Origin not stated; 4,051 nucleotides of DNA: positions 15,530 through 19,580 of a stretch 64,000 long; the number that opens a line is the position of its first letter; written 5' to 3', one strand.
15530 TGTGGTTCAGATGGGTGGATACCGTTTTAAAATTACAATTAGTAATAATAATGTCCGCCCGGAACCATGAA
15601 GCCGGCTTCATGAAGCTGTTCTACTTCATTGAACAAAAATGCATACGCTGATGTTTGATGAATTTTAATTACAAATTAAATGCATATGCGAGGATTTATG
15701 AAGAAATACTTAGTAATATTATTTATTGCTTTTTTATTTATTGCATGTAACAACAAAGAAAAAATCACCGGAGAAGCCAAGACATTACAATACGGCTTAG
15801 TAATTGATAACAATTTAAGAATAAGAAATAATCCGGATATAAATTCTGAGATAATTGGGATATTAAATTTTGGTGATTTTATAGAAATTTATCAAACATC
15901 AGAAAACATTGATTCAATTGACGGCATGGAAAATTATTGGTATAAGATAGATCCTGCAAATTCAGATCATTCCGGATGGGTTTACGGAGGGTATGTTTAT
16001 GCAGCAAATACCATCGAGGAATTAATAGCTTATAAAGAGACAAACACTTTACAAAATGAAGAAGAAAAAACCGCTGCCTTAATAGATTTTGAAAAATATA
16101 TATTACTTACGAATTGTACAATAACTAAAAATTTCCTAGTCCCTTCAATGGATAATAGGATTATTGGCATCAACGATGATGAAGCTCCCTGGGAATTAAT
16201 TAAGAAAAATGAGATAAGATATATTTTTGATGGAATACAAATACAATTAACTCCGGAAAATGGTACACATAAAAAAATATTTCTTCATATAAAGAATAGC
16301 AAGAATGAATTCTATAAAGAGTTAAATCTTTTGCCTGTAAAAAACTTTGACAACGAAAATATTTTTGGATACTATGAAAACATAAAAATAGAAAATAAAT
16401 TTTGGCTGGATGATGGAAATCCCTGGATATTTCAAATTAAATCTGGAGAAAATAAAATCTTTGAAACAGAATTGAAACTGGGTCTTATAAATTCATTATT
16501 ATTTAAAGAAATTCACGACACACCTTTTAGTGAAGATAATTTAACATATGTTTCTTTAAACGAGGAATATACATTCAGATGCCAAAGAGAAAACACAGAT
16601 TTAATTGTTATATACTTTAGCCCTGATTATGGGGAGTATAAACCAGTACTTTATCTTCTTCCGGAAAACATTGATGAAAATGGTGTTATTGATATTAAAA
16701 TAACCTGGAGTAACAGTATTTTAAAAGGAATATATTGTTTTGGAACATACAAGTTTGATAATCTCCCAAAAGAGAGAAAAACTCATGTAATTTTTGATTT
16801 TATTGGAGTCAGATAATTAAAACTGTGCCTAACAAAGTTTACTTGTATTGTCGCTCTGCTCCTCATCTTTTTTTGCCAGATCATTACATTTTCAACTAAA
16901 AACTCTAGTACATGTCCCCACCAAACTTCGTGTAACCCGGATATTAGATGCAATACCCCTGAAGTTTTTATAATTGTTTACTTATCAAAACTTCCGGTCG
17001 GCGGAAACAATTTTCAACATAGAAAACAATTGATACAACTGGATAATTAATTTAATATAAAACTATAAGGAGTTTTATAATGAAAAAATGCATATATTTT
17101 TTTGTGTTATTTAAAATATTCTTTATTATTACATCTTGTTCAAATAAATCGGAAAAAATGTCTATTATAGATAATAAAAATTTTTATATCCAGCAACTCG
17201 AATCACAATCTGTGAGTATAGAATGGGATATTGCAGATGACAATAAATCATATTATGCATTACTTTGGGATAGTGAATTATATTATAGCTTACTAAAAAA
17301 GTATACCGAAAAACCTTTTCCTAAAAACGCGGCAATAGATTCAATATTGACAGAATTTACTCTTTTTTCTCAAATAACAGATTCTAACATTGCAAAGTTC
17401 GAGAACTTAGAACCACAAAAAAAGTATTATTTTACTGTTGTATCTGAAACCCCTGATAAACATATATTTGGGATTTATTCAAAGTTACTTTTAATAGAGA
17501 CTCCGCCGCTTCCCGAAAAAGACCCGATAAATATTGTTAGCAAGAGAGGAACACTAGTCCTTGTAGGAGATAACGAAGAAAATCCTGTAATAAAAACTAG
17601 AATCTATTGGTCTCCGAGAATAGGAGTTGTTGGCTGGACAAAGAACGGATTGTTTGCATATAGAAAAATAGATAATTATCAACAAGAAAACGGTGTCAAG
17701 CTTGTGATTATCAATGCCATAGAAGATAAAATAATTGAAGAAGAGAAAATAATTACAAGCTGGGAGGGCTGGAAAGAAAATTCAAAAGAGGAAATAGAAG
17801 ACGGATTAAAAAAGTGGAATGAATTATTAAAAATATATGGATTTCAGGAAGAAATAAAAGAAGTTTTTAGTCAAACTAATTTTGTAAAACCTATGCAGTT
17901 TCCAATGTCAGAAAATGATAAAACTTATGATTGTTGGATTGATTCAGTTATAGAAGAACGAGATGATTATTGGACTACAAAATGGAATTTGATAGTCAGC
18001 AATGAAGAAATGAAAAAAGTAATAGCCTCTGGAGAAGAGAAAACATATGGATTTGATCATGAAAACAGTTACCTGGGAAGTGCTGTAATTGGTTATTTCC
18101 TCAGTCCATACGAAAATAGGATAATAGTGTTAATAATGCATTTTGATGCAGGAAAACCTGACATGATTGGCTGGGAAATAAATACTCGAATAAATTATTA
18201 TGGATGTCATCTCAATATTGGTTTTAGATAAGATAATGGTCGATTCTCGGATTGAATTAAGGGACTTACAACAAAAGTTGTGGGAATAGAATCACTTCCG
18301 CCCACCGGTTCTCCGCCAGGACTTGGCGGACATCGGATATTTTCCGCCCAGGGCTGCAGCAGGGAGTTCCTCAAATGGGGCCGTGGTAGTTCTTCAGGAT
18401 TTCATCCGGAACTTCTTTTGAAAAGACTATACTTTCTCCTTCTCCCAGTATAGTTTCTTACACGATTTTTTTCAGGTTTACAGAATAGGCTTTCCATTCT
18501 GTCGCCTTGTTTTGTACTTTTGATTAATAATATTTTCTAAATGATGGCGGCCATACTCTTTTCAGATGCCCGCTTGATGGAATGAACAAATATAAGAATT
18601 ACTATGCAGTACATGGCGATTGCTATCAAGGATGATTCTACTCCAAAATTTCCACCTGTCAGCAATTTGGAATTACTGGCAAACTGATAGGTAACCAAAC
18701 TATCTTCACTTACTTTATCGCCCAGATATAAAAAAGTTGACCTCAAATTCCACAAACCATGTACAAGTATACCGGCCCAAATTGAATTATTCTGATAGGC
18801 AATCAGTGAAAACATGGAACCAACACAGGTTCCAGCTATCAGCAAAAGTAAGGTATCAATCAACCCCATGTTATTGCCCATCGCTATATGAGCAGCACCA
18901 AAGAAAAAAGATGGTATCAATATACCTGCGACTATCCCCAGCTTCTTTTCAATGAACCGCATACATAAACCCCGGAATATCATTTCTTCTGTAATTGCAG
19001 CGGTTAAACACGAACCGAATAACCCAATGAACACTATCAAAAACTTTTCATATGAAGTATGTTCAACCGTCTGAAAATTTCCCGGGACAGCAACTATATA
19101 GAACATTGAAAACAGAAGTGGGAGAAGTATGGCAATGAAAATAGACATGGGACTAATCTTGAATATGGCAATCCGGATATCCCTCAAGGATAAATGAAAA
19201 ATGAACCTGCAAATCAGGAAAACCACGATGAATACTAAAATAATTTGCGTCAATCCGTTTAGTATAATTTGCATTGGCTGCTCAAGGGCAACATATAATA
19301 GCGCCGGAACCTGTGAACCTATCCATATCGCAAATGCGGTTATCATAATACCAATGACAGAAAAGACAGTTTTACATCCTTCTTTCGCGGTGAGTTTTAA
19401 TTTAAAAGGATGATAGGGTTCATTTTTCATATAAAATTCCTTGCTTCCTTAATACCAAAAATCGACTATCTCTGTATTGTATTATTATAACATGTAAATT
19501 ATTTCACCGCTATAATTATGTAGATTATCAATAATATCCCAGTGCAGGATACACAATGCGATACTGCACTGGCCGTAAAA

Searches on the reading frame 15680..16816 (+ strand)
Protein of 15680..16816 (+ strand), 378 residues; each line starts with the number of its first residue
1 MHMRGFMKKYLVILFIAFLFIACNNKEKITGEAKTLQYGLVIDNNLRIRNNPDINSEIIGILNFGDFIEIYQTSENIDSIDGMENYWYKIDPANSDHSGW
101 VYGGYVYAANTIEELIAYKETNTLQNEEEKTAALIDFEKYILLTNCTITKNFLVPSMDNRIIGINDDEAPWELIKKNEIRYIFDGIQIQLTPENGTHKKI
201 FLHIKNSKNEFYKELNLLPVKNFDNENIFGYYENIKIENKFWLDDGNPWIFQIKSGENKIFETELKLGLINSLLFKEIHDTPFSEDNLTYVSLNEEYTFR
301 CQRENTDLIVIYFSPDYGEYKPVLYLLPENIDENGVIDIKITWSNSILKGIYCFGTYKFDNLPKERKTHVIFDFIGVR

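Call 54: search_protein_families(library=pfam, proteins=[window:15680-16816:+], max_evalue=0.001)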
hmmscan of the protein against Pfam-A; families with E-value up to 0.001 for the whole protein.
window:15680-16816:+ (378 aa): 1 family
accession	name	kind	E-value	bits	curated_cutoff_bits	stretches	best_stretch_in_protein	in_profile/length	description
PF08239.17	SH3_3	-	4.6e-09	36.8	27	1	45-106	2-53/54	Bacterial SH3 domain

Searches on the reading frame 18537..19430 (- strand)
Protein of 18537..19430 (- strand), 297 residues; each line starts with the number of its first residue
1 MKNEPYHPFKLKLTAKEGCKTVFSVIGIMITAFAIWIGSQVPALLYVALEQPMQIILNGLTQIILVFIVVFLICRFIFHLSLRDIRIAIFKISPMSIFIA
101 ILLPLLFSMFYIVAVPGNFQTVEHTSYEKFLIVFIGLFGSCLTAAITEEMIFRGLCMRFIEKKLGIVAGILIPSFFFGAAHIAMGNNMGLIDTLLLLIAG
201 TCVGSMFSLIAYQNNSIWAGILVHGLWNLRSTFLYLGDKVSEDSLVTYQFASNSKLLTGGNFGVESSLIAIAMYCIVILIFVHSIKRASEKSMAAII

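Call 54: search_protein_families(library=pfam, proteins=[window:18537-19430:-], max_evalue=0.001)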
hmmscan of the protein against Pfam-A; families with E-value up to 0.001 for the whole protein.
window:18537-19430:- (297 aa): 1 family
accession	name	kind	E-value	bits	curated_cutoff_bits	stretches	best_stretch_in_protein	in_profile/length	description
PF02517.21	Rce1-like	-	2.6e-17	63.3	22.4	1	134-229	5-92/93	Type II CAAX prenyl endopeptidase Rce1-like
